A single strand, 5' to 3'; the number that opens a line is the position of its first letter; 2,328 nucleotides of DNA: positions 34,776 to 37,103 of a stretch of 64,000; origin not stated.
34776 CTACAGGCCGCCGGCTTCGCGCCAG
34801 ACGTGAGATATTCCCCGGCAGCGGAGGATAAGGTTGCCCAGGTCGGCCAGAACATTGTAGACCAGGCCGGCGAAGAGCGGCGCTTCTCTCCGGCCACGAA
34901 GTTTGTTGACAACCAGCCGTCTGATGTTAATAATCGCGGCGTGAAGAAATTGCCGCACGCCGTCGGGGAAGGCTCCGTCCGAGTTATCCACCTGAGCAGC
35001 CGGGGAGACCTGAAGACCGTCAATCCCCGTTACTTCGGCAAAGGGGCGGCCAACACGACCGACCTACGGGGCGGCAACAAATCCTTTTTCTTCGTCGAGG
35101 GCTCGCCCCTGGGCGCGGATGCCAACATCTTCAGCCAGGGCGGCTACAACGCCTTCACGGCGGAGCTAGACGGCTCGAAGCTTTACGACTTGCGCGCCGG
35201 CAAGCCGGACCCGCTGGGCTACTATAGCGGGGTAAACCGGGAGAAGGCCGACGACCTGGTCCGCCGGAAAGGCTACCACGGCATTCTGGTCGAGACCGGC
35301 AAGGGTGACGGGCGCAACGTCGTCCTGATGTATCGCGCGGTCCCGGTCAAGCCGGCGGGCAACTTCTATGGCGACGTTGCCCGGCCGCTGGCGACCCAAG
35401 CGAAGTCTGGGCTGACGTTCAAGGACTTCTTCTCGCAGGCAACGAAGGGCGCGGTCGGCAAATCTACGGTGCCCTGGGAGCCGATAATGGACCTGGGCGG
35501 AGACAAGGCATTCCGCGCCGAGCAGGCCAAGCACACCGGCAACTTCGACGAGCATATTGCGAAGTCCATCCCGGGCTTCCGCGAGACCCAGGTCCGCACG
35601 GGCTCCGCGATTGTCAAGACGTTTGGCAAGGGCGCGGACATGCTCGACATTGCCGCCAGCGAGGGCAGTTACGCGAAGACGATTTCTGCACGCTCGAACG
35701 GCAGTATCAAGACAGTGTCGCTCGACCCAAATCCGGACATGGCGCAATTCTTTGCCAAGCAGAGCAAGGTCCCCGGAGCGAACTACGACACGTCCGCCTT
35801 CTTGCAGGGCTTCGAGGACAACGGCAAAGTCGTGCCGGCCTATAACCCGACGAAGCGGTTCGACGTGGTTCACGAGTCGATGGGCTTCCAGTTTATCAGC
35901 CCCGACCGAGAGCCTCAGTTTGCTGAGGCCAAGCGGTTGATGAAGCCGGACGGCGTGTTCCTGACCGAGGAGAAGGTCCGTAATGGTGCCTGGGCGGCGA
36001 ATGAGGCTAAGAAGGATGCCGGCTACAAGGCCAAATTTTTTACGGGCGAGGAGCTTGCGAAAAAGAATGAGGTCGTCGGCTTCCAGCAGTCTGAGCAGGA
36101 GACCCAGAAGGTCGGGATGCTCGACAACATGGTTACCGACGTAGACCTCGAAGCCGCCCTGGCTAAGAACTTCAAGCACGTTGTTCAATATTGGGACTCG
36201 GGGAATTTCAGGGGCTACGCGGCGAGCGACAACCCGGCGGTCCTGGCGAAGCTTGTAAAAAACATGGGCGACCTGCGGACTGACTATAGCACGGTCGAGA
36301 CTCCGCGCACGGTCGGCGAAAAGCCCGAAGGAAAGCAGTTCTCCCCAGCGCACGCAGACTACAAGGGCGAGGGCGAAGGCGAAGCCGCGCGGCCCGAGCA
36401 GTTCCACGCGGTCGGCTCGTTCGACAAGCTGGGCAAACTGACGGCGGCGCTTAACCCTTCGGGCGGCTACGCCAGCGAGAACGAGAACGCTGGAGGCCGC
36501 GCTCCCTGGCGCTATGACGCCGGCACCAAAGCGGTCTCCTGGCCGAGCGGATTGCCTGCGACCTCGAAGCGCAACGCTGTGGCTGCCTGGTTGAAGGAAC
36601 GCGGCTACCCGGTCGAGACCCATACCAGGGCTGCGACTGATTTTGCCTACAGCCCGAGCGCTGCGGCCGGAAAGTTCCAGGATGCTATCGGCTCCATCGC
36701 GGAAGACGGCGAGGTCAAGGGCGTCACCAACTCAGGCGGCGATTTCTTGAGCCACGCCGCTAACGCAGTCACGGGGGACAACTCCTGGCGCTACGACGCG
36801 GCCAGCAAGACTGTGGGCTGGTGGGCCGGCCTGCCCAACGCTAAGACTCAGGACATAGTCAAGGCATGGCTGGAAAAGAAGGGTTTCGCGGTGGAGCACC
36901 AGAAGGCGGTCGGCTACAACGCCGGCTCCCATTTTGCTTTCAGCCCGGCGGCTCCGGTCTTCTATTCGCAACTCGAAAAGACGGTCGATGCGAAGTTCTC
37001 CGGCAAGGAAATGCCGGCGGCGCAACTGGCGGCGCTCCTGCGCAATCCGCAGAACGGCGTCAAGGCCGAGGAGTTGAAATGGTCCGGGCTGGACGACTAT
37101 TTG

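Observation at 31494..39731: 2745-aa polyvalent protein at the internal-virion/ejection locus, mostly made of unassigned modules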

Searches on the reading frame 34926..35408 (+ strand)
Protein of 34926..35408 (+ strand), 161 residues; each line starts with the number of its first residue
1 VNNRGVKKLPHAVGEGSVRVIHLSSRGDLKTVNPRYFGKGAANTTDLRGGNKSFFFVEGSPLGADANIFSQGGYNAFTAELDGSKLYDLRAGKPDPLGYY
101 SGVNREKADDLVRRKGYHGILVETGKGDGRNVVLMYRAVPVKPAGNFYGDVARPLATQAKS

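Call 69: search_protein_families(library=phrogs, proteins=[window:34926-35408:+], max_evalue=1)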
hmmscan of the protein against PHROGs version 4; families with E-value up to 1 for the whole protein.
window:34926-35408:+ (161 aa): 0 families

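Call 90: search_solved_structures(query=A4, max_evalue=10)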
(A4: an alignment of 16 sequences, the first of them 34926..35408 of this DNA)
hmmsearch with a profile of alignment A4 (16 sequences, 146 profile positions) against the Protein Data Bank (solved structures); distinct sequences matched with E-value up to 10: 0.

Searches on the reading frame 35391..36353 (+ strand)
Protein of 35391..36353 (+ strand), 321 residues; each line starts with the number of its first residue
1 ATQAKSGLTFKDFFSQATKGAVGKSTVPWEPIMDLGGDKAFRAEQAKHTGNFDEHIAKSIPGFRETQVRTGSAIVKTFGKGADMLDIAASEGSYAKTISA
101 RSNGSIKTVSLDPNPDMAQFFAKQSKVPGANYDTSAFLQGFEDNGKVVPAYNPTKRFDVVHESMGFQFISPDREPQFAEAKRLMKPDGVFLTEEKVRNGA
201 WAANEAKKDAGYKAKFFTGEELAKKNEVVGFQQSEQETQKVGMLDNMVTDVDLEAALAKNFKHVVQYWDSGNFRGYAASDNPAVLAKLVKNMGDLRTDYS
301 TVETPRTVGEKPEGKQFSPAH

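Call 34: search_solved_structures(query=window:35481-36293:+, max_evalue=1, show_alignments=1)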
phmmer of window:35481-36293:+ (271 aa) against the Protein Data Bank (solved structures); distinct sequences matched with E-value up to 1: 2.
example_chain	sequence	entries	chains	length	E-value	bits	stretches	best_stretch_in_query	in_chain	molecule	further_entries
3lcc_A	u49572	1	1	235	0.055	16.5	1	102-162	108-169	Putative methyl chloride transferase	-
3s3z_A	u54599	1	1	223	0.77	12.7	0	8-85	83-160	Tandem Cyanovirin-N Dimer CVN2L10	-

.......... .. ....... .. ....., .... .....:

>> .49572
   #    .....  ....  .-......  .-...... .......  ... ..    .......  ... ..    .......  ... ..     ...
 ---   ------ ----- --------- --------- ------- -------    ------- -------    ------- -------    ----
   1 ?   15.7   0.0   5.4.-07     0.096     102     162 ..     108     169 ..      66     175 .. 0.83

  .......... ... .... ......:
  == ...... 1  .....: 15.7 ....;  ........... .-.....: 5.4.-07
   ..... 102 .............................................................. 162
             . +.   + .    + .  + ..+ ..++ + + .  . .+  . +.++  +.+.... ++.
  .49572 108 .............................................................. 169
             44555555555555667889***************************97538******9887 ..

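Call 36: search_protein_families(library=pfam, proteins=[window:35391-36353:+], max_evalue=5)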
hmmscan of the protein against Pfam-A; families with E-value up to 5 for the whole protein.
window:35391-36353:+ (321 aa): 7 families
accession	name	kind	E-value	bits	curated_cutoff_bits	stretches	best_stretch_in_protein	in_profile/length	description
PF08241.18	Methyltransf_11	-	2.1e-06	28.7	21.2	1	85-191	1-94/95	Methyltransferase domain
PF13649.12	Methyltransf_25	-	3.2e-06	28.2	27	1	85-188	2-97/97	Methyltransferase domain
PF08242.18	Methyltransf_12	-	4.2e-05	24.6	30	1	85-190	1-98/98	Methyltransferase domain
PF01209.24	Ubie_methyltran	-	7.2e-05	22.7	20.1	1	80-256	47-216/233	ubiE/COQ5 methyltransferase family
PF13489.12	Methyltransf_23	-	0.00064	19.9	27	1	76-232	18-160/164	Methyltransferase domain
PF13847.12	Methyltransf_31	-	0.0012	19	27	1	80-210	3-126/145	Methyltransferase domain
PF05694.17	SBP56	-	0.12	11.6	34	1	216-281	273-336/453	56kDa selenium binding protein (SBP56)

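Call 86: search_solved_structures(query=A3, max_evalue=1, show_alignments=1)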
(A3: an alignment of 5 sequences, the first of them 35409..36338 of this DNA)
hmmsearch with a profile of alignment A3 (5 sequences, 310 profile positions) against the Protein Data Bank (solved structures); distinct sequences matched with E-value up to 1: 14.
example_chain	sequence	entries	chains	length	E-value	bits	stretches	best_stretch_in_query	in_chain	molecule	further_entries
9s1t_A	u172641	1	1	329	0.0039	19.6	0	22-74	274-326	De novo designed helical barrel - 6H5L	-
1im8_A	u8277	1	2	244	0.0056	19.1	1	43-209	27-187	YecO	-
9fcx_A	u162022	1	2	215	0.01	18.2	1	147-212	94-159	SAM-dependent methyltransferase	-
9fcy_A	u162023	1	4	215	0.011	18.1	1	147-212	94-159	SAM-dependent methyltransferase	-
9fcd_A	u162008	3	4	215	0.011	18.1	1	147-212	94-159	SAM-dependent methyltransferase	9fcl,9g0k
9fd3_A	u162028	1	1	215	0.011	18.1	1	147-212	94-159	SAM-dependent methyltransferase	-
9fcu_A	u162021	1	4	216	0.015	17.6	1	147-211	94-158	SAM-dependent methyltransferase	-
9fcs_A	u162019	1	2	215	0.02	17.2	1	147-211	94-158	SAM-dependent methyltransferase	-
9fcq_A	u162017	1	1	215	0.02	17.2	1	147-211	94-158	SAM-dependent methyltransferase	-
4gek_A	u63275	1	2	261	0.19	14.1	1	43-199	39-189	tRNA (cmo5U34)-methyltransferase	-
4iwn_A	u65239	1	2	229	0.2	13.9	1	44-199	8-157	tRNA (cmo5U34)-methyltransferase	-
8rdl_A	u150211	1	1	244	0.33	13.2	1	48-127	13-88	ToxA protein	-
6uak_A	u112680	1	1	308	0.62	12.3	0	148-189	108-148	SAM dependent methyltransferase LahSB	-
1p91_A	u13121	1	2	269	0.94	11.7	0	74-124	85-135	Ribosomal RNA large subunit methyltransferase A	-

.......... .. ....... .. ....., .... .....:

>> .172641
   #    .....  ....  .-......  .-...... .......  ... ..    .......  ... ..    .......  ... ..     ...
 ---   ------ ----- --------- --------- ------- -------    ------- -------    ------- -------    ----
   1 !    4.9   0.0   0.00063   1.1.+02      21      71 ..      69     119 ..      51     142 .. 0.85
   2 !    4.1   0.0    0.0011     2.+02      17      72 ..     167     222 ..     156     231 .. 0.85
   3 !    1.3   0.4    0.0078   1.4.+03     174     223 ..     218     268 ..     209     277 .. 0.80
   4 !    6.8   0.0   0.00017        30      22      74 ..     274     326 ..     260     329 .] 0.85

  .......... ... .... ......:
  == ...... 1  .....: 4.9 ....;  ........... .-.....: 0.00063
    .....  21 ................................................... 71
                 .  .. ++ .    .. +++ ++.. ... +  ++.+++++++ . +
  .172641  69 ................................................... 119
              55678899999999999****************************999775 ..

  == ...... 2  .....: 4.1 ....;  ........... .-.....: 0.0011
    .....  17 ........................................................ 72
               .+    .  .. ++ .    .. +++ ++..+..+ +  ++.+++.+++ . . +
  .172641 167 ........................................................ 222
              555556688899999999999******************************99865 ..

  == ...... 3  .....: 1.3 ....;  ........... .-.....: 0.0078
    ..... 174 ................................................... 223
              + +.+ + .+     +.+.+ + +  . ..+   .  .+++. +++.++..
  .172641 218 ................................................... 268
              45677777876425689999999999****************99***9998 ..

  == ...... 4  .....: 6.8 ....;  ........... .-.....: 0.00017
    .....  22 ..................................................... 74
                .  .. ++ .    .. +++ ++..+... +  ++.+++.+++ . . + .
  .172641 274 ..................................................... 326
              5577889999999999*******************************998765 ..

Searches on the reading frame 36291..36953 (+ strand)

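Call 36: search_protein_families(library=pfam, proteins=[window:36291-36953:+], max_evalue=5)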
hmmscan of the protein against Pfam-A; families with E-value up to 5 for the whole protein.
window:36291-36953:+ (221 aa): 5 families
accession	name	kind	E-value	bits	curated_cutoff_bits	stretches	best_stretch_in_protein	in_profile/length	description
PF18016.8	SAM_3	-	0.0019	18.5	22.6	1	185-211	11-36/65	SAM domain (Sterile alpha motif)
PF09286.16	Pro-kuma_activ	-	0.016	15.9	23.5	1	182-205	59-82/143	Pro-kumamolisin, activation domain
PF01378.23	IgG_binding_B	-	0.063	14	25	1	152-174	39-61/68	B domain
PF10281.14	Ish1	-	0.12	13.2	26.6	0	191-205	10-24/37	Putative nuclear envelope organisation protein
PF10061.14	DUF2299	-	0.2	11.8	22.8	1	97-124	2-29/138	Uncharacterized conserved protein (DUF2299)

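Call 69: search_protein_families(library=phrogs, proteins=[window:36339-36953:+], max_evalue=1)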
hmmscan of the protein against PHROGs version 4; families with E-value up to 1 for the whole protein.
window:36339-36953:+ (205 aa): 3 families
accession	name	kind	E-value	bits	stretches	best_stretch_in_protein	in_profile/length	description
phrog_18339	-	unknown function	0.036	15.4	0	169-192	29-52/119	-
phrog_22170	-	unknown function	0.039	14.7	0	59-95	17-53/82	-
phrog_5321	-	unknown function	0.094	14.3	0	76-97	58-79/92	-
